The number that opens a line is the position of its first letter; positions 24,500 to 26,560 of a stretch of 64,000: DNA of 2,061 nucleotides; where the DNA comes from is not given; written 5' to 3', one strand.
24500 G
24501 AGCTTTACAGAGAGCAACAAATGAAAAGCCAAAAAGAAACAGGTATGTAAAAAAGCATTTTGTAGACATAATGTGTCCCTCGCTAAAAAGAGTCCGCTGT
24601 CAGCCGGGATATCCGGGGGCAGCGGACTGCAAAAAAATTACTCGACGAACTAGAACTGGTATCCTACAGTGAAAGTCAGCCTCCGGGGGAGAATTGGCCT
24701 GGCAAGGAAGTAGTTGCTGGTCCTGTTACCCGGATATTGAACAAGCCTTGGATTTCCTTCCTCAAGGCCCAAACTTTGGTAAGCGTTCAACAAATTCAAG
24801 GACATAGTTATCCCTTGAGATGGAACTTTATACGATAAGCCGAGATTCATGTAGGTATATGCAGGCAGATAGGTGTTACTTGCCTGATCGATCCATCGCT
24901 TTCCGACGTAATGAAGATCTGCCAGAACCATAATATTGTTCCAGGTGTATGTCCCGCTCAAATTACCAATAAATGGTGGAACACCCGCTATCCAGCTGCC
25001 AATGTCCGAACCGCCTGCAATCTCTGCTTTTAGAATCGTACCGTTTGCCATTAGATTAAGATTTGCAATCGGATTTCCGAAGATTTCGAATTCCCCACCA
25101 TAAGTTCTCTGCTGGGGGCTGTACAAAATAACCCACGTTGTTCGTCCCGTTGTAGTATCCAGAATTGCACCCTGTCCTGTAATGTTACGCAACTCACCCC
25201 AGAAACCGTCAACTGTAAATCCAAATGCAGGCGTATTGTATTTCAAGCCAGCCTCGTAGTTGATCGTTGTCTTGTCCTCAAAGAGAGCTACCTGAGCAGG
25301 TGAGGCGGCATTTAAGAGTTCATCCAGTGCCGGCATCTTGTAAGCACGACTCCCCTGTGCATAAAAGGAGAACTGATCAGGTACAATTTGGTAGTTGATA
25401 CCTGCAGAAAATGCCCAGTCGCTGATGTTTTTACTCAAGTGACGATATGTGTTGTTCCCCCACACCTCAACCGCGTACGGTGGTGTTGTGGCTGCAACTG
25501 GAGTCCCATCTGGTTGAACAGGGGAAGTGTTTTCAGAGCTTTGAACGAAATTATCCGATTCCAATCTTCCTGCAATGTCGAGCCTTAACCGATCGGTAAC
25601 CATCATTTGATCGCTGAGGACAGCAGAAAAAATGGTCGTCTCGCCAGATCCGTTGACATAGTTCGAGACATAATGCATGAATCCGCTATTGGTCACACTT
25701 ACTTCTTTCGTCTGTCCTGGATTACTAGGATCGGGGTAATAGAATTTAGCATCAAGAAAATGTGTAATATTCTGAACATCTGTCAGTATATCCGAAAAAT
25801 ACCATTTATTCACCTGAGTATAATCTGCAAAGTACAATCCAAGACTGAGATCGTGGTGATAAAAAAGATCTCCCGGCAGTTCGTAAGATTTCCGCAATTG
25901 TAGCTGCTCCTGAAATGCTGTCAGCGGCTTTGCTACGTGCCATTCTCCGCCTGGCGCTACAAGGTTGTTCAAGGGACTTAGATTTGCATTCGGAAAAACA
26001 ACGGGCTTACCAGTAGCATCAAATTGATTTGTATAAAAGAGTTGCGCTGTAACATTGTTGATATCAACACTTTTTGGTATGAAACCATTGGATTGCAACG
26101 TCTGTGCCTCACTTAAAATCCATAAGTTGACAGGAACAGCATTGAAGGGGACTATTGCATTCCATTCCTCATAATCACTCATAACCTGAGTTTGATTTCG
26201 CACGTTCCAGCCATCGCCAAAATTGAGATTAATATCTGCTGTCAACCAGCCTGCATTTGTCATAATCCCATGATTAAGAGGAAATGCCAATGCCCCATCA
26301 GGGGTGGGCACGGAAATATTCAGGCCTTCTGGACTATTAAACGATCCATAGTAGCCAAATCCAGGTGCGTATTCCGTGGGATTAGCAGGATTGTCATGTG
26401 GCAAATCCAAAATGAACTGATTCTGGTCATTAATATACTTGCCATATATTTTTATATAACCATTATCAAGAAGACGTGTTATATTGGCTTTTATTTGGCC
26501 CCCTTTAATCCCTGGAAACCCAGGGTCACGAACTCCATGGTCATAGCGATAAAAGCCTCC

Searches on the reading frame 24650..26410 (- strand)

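Call 31: search_protein_families(library=pfam, proteins=[window:24650-26410:-], max_evalue=0.00001)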
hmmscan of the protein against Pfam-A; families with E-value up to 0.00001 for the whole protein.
window:24650-26410:- (586 aa): 1 family
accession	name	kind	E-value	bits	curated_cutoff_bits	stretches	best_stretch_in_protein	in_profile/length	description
PF00593.30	TonB_dep_Rec_b-barrel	-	5.1e-32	112.7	27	1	128-542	102-435/436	TonB dependent receptor-like, beta-barrel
